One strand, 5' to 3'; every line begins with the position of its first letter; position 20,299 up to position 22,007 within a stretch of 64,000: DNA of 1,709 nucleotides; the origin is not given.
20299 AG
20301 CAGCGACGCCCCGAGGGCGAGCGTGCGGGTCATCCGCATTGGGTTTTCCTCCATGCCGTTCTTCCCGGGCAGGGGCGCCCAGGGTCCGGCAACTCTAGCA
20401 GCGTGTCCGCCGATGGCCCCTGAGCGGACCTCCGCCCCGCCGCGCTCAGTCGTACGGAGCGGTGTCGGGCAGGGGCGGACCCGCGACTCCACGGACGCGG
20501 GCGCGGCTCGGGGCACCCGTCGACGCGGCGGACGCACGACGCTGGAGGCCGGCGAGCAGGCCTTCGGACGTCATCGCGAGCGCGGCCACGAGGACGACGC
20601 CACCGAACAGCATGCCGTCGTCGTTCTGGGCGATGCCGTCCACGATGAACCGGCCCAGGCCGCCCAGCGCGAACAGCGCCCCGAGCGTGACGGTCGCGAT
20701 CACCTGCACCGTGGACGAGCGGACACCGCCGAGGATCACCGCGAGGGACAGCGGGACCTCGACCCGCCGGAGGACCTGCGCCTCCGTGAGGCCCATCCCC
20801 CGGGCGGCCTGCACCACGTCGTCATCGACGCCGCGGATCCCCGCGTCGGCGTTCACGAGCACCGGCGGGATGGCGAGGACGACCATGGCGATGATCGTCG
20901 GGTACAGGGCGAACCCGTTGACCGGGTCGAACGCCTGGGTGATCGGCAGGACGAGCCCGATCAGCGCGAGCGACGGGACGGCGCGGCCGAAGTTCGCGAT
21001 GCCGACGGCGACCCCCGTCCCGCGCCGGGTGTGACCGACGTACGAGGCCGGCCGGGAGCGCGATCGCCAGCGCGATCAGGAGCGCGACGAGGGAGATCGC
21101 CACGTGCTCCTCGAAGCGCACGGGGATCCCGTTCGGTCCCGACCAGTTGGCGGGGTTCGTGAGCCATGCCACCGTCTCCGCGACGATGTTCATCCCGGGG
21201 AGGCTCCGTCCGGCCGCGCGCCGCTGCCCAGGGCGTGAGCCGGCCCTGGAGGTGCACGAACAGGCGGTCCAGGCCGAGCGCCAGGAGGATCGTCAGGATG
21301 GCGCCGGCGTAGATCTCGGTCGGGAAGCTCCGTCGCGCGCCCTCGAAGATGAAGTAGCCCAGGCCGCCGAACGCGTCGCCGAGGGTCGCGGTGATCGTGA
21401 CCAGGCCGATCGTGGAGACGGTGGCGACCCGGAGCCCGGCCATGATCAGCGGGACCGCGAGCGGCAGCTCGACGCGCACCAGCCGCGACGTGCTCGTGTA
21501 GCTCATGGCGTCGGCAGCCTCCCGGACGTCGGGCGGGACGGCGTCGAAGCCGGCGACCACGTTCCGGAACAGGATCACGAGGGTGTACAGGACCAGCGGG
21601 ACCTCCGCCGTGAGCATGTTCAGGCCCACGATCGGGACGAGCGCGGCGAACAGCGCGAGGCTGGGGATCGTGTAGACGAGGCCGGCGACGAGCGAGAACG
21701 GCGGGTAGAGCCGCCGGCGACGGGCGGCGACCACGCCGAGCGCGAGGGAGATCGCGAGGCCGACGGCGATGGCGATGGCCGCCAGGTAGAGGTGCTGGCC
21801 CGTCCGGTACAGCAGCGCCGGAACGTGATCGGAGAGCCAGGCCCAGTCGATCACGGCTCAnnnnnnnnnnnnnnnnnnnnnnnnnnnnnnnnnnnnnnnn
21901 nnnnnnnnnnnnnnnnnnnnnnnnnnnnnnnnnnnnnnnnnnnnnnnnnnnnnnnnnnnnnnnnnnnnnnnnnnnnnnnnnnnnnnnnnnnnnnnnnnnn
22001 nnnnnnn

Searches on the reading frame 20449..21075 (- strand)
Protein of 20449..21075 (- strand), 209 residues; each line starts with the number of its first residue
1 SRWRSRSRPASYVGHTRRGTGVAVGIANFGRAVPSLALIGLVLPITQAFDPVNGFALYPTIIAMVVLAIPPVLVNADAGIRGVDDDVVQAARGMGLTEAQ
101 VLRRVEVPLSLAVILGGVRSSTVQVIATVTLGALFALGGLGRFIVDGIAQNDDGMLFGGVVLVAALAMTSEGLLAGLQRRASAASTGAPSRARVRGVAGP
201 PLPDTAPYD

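Call 16: search_protein_families(library=pfam, proteins=[window:20449-21075:-], max_evalue=0.001)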
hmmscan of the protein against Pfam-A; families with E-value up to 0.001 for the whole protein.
window:20449-21075:- (209 aa): 1 family
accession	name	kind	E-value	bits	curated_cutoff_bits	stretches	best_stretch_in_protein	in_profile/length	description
PF00528.27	BPD_transp_1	-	1.4e-20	74.3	26.4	1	15-177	12-178/184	Binding-protein-dependent transport system inner membrane component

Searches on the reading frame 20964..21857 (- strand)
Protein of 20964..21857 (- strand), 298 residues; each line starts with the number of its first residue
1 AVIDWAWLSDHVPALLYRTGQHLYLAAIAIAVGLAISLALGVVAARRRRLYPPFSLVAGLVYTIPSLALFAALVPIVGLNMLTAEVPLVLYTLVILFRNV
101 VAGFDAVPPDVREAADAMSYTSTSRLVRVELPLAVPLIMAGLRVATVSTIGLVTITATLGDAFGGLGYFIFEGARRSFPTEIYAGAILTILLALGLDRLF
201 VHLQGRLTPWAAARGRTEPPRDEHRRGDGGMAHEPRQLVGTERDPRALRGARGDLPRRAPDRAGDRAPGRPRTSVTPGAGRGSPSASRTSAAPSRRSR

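Call 16: search_protein_families(library=pfam, proteins=[window:20964-21857:-], max_evalue=0.001)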
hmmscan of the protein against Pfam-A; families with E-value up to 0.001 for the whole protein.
window:20964-21857:- (298 aa): 1 family
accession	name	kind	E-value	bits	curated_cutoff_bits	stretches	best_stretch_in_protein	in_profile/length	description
PF00528.27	BPD_transp_1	-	4.9e-18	66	26.4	1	38-207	2-182/184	Binding-protein-dependent transport system inner membrane component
